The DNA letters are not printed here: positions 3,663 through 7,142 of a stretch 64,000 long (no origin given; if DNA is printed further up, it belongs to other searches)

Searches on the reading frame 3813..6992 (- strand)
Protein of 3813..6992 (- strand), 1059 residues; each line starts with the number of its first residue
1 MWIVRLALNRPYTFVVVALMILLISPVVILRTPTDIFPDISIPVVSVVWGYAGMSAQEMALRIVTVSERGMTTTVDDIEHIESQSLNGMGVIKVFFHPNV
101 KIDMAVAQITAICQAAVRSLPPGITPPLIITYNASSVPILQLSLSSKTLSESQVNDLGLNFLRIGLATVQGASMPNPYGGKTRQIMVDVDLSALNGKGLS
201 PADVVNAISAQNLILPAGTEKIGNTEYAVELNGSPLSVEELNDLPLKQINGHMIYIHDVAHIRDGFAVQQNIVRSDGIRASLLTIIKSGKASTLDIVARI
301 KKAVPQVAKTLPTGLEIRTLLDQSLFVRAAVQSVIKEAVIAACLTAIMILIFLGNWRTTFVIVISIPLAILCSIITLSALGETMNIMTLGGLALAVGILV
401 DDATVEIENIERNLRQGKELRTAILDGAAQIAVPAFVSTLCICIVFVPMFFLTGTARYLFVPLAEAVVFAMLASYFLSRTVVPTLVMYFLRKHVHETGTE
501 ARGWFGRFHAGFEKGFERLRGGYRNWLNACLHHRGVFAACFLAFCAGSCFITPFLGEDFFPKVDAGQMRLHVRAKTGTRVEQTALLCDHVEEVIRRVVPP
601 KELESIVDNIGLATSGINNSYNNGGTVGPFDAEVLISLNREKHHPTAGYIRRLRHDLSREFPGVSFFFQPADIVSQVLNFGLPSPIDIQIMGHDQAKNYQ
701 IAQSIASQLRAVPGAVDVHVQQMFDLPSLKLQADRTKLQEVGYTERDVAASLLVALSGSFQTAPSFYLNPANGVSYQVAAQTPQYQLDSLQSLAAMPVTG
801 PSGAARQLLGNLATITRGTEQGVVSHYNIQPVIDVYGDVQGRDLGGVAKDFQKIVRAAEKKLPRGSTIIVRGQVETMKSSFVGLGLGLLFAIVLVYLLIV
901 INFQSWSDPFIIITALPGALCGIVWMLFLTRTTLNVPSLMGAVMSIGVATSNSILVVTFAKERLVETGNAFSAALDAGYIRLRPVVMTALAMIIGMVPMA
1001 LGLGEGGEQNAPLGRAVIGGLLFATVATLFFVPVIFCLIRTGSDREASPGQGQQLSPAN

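Call 18: search_protein_families(library=pfam, proteins=[window:3813-6992:-], max_evalue=0.001)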
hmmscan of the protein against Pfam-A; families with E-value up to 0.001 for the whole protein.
window:3813-6992:- (1059 aa): 2 families
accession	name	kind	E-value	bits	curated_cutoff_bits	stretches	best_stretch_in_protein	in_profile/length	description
PF00873.25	ACR_tran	-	2.1e-209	698.3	28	1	3-1040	1-1021/1021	AcrB/AcrD/AcrF family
PF03176.21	MMPL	-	4.2e-06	26.4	20.5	0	293-504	103-319/333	MMPL family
